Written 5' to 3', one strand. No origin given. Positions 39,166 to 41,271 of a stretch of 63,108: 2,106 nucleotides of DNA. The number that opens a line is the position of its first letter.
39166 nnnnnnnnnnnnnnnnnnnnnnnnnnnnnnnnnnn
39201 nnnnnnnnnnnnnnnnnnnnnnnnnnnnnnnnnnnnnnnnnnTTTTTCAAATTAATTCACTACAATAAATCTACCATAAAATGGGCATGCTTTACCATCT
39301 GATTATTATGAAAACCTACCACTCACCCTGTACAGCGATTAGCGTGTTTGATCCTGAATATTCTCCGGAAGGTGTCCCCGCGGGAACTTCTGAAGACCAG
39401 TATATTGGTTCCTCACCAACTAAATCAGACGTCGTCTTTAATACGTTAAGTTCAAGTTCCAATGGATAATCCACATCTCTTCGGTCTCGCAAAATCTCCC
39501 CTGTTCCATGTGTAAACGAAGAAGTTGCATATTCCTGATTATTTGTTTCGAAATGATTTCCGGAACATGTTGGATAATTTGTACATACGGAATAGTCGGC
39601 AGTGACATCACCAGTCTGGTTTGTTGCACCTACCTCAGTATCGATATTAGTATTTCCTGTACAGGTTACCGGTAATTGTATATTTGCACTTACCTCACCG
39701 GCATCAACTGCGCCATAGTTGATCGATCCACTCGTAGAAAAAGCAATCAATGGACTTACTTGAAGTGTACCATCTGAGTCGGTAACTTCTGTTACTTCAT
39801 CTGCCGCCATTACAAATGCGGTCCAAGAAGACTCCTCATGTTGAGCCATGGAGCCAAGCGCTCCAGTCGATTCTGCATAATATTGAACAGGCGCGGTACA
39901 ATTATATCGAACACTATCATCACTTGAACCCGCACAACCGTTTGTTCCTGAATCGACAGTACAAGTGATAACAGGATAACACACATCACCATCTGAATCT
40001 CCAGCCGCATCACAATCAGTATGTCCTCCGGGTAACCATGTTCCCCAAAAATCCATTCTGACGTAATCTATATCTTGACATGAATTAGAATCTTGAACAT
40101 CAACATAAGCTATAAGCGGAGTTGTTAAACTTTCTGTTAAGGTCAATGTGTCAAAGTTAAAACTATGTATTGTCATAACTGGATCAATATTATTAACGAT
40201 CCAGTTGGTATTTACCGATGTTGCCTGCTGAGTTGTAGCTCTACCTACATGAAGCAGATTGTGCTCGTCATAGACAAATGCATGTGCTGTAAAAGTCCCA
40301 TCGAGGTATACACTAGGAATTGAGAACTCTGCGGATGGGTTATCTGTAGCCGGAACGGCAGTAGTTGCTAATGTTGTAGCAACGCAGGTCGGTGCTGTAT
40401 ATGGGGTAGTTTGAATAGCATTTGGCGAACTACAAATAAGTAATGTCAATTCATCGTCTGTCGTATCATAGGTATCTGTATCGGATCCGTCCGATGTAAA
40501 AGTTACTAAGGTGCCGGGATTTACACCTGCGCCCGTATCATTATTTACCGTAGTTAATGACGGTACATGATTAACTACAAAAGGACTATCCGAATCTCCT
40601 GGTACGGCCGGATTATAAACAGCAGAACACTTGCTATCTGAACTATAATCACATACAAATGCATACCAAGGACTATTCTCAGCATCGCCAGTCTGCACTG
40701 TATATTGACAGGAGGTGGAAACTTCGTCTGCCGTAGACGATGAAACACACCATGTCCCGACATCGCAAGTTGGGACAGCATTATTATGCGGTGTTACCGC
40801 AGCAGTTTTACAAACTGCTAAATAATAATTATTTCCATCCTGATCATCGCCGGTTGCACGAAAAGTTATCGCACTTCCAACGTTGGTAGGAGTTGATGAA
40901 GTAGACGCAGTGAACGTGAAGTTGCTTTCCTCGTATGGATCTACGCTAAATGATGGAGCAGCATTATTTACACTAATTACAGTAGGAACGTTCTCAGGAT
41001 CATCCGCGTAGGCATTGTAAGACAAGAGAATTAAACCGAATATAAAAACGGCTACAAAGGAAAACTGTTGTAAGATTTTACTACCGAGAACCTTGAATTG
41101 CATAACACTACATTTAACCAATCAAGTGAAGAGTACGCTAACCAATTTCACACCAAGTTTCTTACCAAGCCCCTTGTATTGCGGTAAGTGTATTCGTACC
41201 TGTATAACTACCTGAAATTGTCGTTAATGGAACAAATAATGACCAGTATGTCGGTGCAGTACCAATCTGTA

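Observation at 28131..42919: Co-oriented six-gene cluster of giant and Cys-rich secreted proteins: candidate undescribed cell-surface/adhesion system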

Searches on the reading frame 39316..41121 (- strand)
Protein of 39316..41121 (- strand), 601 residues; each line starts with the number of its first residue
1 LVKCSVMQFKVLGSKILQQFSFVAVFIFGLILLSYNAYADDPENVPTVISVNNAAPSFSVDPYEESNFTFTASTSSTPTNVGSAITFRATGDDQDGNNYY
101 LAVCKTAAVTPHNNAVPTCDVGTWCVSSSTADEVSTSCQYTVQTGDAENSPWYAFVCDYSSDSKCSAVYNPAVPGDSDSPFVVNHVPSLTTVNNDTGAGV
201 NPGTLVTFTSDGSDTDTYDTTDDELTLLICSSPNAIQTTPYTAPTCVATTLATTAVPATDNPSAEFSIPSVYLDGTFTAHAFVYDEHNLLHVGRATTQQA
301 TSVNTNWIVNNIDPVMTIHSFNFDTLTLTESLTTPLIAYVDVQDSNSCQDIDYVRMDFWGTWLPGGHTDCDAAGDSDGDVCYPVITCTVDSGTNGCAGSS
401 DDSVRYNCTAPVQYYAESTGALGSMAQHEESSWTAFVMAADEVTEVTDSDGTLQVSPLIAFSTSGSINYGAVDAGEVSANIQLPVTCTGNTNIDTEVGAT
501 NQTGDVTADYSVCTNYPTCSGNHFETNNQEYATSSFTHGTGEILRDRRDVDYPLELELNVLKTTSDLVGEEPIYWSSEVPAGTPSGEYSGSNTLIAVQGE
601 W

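Call 5: search_protein_families(library=pfam, proteins=[window:39316-41121:-], max_evalue=1)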
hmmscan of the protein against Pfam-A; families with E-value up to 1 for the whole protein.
window:39316-41121:- (601 aa): 0 families

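Call 6: search_protein_families(library=ncbifam, proteins=[window:39316-41121:-], max_evalue=1)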
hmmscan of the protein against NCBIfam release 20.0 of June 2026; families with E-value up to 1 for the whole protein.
window:39316-41121:- (601 aa): 0 families

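Call 14: search_solved_structures(query=window:39316-41121:-, max_evalue=10)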
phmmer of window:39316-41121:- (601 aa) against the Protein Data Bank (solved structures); distinct sequences matched with E-value up to 10: 1.
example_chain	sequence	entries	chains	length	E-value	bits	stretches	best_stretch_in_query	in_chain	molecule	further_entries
6p4x_A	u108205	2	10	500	1.3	10.6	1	356-397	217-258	Glucokinase-1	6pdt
